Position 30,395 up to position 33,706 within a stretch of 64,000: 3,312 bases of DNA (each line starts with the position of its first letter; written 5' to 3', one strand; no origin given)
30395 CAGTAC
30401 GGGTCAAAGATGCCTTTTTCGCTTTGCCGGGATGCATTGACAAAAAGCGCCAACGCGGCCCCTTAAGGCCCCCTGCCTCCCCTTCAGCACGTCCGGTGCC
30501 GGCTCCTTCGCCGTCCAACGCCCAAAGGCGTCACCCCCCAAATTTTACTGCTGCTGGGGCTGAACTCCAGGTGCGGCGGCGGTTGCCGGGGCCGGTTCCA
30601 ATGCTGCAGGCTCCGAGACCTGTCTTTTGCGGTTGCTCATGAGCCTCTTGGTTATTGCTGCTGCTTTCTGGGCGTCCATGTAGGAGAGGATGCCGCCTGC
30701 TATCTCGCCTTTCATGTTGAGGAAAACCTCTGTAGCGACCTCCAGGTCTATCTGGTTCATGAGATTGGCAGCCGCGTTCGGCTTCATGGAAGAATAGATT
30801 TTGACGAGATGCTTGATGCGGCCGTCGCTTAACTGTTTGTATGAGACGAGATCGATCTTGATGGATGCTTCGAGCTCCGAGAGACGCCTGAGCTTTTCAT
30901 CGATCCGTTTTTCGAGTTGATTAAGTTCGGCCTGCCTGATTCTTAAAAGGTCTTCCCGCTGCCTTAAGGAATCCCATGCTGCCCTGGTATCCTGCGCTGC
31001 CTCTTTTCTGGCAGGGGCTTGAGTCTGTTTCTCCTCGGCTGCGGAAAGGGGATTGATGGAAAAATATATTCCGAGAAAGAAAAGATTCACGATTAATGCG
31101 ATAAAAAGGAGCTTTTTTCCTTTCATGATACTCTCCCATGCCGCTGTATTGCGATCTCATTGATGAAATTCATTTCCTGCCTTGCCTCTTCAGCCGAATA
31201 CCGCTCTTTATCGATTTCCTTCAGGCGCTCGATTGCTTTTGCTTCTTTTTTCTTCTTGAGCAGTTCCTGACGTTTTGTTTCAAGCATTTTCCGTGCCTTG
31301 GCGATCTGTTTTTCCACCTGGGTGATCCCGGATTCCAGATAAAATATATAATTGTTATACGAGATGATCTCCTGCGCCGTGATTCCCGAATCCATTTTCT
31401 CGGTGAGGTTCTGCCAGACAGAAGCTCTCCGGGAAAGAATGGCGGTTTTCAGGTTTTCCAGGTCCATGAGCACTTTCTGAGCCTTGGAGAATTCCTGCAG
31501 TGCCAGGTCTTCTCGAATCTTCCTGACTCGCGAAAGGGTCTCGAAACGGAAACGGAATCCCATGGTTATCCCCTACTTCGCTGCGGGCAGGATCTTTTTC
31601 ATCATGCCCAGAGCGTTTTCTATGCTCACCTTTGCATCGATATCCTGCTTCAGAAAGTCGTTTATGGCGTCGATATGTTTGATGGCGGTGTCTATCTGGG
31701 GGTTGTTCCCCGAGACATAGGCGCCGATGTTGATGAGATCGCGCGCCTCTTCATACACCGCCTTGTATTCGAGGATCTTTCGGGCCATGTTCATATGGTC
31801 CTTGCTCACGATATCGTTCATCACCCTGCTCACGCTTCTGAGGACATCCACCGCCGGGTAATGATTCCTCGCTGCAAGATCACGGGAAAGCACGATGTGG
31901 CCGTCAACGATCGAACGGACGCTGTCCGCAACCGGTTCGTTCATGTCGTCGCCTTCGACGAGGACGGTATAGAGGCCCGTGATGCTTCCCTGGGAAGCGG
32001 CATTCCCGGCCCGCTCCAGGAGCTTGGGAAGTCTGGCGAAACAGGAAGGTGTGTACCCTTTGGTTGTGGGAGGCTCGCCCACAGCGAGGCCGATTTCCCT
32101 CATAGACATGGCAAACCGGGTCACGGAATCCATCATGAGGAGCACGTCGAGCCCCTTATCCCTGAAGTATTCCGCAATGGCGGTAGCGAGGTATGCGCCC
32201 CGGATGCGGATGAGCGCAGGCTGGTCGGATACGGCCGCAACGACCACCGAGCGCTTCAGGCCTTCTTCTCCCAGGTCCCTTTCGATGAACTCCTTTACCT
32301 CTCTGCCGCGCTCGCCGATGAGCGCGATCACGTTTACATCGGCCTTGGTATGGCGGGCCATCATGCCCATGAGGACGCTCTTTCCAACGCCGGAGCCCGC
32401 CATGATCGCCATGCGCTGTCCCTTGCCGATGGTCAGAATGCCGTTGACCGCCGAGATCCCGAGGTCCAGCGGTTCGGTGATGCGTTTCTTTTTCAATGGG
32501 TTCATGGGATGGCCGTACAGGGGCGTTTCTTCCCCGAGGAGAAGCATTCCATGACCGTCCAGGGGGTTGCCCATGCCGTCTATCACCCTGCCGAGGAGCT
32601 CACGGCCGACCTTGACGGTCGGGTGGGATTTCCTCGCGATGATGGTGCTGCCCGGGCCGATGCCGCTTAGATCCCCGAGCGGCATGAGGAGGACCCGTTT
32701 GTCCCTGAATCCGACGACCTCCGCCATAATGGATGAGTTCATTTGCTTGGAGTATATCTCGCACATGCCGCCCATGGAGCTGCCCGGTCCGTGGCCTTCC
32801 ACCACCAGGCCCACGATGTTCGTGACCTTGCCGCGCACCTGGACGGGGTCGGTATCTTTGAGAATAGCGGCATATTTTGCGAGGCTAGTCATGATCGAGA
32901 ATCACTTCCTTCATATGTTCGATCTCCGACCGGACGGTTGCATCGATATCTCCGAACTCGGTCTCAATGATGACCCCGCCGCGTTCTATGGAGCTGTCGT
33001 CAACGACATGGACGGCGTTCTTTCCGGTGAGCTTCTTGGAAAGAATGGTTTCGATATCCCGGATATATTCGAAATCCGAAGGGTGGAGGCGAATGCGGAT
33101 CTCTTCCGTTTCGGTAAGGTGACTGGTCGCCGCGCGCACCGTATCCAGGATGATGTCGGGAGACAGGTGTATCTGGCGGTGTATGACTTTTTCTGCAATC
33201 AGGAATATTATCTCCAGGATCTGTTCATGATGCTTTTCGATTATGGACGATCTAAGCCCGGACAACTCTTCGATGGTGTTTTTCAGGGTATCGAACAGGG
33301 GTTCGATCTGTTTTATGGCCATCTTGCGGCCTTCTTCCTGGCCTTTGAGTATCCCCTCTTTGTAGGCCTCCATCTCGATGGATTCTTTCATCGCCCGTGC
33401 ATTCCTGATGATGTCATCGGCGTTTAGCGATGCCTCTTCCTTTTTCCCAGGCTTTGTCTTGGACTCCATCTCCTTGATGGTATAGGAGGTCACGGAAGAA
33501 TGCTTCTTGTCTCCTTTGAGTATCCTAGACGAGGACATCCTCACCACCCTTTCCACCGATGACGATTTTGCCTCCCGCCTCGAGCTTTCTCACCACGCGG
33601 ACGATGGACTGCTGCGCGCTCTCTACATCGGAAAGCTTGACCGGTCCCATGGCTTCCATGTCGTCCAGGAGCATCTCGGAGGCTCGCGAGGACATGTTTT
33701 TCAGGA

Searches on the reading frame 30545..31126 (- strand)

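Call 75: search_protein_families(library=pfam, proteins=[window:30545-31126:-], max_evalue=0.001)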
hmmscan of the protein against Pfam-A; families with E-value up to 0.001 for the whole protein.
window:30545-31126:- (193 aa): 1 family
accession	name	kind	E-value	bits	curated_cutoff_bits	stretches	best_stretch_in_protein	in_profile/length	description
PF03448.22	MgtE_N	-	2.9e-05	25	25.9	1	106-162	5-61/102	MgtE intracellular N domain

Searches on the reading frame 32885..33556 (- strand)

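Call 75: search_protein_families(library=pfam, proteins=[window:32885-33556:-], max_evalue=0.001)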
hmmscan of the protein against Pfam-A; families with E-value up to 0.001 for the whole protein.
window:32885-33556:- (223 aa): 1 family
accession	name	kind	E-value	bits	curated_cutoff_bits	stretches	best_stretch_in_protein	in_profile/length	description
PF02108.21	FliH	-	2.8e-24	85.9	24.1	1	89-213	5-126/128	Flagellar assembly protein FliH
